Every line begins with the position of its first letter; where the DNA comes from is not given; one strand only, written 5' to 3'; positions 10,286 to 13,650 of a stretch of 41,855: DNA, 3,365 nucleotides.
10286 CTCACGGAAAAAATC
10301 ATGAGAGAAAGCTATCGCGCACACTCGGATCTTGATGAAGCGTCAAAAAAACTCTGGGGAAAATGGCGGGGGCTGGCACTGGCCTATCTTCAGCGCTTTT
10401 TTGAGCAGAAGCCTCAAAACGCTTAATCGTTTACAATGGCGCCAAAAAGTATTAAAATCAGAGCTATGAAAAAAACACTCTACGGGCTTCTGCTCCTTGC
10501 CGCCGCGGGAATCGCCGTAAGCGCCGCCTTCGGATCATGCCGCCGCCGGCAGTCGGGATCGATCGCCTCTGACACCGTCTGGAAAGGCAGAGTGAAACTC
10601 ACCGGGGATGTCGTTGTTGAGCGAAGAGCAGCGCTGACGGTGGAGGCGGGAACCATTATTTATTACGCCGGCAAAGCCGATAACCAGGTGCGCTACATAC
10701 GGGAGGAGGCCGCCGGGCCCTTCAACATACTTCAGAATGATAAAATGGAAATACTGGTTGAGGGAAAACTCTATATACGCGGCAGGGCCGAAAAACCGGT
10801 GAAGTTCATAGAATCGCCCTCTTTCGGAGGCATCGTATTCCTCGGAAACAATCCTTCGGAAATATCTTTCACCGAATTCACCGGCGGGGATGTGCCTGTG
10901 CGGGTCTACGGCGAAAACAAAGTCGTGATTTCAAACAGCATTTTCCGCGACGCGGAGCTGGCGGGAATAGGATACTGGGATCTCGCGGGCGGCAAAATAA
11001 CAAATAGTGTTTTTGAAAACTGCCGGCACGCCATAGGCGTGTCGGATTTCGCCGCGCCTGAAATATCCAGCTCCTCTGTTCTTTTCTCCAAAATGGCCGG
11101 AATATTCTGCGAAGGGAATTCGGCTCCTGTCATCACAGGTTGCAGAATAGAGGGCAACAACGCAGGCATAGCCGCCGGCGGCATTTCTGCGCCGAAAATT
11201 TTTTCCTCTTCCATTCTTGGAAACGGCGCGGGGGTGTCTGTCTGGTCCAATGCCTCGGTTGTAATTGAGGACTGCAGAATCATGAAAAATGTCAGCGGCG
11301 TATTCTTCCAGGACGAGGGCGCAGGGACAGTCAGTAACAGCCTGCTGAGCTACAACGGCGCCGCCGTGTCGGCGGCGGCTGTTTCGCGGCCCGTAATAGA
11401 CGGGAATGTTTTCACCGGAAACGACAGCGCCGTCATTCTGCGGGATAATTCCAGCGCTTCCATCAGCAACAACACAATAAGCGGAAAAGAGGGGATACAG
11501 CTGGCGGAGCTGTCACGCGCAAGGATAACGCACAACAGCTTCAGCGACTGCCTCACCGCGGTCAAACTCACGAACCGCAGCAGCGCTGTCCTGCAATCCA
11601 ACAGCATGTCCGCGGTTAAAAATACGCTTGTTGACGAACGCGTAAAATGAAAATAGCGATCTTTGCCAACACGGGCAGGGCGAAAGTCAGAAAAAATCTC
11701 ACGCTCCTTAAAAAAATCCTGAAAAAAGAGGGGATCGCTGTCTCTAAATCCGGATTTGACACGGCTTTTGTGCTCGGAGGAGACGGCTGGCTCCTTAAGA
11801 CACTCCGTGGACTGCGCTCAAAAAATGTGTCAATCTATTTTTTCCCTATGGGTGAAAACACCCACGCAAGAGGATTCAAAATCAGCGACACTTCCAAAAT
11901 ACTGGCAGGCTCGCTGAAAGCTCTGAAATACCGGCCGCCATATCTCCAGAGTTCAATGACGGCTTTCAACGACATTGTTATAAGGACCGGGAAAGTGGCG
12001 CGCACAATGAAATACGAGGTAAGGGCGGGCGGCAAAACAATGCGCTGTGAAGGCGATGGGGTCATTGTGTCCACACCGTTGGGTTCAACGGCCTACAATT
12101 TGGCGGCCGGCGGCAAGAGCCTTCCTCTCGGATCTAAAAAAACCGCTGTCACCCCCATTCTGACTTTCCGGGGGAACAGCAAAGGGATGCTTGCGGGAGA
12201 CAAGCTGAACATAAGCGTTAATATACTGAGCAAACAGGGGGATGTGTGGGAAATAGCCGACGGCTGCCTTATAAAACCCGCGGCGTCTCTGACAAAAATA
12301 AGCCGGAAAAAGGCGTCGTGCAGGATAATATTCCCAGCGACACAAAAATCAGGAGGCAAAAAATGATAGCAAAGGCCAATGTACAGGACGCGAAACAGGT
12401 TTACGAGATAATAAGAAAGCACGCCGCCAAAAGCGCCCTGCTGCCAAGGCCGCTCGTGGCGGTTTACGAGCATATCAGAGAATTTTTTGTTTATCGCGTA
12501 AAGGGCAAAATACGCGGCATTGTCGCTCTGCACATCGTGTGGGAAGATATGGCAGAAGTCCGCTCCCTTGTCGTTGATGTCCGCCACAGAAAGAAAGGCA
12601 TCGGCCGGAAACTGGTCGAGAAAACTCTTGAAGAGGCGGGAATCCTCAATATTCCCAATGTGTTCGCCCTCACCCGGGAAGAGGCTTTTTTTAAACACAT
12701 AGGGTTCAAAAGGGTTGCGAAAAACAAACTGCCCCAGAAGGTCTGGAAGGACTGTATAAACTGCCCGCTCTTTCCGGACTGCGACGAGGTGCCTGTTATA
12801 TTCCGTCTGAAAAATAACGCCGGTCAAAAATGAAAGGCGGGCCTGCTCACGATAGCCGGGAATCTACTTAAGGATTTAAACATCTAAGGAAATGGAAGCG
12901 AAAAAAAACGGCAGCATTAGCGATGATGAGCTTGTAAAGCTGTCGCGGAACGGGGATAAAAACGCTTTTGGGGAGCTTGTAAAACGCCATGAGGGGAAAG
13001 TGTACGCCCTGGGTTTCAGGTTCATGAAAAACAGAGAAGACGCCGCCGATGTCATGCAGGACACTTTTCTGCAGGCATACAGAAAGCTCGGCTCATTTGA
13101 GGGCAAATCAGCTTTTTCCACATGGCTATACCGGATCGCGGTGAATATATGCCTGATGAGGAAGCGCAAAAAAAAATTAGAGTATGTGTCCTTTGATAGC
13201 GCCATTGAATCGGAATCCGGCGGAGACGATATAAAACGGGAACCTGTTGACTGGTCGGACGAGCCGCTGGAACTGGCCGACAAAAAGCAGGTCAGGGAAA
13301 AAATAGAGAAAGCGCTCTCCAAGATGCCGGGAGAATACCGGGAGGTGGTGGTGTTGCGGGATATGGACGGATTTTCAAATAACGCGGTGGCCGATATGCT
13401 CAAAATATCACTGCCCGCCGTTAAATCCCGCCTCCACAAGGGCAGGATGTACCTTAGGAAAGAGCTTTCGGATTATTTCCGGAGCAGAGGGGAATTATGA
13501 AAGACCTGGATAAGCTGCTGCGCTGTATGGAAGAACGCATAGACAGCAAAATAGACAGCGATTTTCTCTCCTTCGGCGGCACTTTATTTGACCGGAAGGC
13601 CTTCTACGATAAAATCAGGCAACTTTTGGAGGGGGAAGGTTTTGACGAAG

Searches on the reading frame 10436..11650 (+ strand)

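Call 38: search_protein_families(library=pfam, proteins=[window:10436-11650:+], max_evalue=0.00001)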
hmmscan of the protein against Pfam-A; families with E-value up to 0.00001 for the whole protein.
window:10436-11650:+ (404 aa): 2 families
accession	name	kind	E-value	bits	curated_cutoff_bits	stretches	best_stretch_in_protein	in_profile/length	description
PF13229.12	Beta_helix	-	4.8e-31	108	25.9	2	184-326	8-158/158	Right handed beta helix region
PF05048.19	NosD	-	2.4e-23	83.1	23.6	2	261-389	35-167/212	Periplasmic copper-binding protein (NosD)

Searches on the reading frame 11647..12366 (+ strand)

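Call 38: search_protein_families(library=pfam, proteins=[window:11647-12366:+], max_evalue=0.00001)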
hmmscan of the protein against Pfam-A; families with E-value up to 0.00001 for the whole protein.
window:11647-12366:+ (239 aa): 1 family
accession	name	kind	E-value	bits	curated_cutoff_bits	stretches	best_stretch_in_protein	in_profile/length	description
PF20143.4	NAD_kinase_C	-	4.7e-12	46.2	23.7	1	108-206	2-100/126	ATP-NAD kinase C-terminal domain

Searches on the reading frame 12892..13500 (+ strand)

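Call 38: search_protein_families(library=pfam, proteins=[window:12892-13500:+], max_evalue=0.00001)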
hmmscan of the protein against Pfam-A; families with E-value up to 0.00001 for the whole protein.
window:12892-13500:+ (202 aa): 4 families
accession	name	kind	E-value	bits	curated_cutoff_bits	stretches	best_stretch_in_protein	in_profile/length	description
PF04542.20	Sigma70_r2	-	4.2e-18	65.4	24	1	29-95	1-69/71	Sigma-70 region 2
PF08281.18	Sigma70_r4_2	-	6.7e-13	48.5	25.7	1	135-186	1-52/54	Sigma-70, region 4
PF07638.17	Sigma70_ECF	-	9.5e-09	35.8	21.1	1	13-193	6-184/185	ECF sigma factor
PF04545.22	Sigma70_r4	-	6.3e-07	29.3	24.1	1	141-190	1-50/50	Sigma-70, region 4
